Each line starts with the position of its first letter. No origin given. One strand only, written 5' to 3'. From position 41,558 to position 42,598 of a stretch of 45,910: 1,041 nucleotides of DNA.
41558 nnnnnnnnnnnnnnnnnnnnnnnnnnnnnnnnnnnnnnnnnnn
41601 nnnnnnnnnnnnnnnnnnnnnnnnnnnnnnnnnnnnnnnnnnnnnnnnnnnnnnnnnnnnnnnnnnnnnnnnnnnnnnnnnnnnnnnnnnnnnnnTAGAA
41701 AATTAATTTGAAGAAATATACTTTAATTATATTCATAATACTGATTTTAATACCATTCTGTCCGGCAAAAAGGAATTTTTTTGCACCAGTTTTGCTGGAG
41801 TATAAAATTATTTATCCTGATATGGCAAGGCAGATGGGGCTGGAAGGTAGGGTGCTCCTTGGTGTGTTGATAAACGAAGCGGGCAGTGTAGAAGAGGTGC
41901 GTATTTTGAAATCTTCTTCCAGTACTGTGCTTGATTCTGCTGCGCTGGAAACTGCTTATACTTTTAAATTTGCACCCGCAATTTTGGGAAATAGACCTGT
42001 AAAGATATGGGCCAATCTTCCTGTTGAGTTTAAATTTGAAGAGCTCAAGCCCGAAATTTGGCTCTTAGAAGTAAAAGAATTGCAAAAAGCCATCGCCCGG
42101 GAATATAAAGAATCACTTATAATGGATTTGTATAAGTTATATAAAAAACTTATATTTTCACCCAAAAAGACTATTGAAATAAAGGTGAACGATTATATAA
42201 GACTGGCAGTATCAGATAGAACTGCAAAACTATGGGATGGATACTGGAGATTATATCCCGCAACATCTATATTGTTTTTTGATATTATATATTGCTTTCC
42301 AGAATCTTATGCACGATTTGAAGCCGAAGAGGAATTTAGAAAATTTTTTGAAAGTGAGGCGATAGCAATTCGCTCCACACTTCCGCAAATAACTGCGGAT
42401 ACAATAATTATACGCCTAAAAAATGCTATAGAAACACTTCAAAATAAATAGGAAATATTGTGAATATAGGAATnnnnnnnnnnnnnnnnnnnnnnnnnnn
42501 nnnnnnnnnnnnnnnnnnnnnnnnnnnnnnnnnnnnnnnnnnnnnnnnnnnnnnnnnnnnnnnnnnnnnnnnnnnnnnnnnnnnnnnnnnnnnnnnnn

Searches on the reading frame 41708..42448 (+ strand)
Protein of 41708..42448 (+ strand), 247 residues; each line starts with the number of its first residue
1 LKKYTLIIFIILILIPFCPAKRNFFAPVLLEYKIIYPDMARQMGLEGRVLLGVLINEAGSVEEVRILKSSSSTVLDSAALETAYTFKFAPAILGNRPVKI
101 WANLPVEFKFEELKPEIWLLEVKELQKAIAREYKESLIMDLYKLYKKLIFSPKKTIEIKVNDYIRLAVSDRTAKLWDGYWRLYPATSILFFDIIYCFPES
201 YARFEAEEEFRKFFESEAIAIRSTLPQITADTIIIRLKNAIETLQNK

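Call 77: search_protein_families(library=pfam, proteins=[window:41708-42448:+], max_evalue=0.01)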
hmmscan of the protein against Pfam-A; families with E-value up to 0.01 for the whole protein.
window:41708-42448:+ (247 aa): 1 family
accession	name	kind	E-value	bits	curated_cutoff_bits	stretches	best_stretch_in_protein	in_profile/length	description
PF03544.19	TonB_C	-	3.5e-20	72.7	24.6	1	35-109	4-78/79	Gram-negative bacterial TonB protein C-terminal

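Call 79: search_protein_families(library=padloc, proteins=[window:41708-42448:+], max_evalue=0.001)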
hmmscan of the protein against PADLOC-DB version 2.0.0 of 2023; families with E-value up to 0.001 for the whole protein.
window:41708-42448:+ (247 aa): 0 families

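Call 80: search_protein_families(library=ncbifam, proteins=[window:41708-42448:+], max_evalue=0.001)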
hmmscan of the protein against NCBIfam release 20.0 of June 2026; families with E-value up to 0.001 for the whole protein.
window:41708-42448:+ (247 aa): 4 families
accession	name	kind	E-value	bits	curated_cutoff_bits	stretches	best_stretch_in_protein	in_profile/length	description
TIGR01352.1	tonB_Cterm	subfamily_domain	5.4e-18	65.1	27.1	1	35-109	2-74/76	TonB family protein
NF038079.1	TonB_sider_MxcH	equivalog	2.9e-09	35.6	925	1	30-115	5-90/792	TonB-dependent siderophore myxochelin receptor MxcH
NF047760.1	LIC10042_TonB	equivalog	2.1e-05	24.7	100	1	33-89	84-140/156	LIC_10042 family TonB-like protein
NF008082.0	PRK10819.1-3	equivalog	0.00044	20.1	265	1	33-74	165-206/242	TonB system transport protein TonB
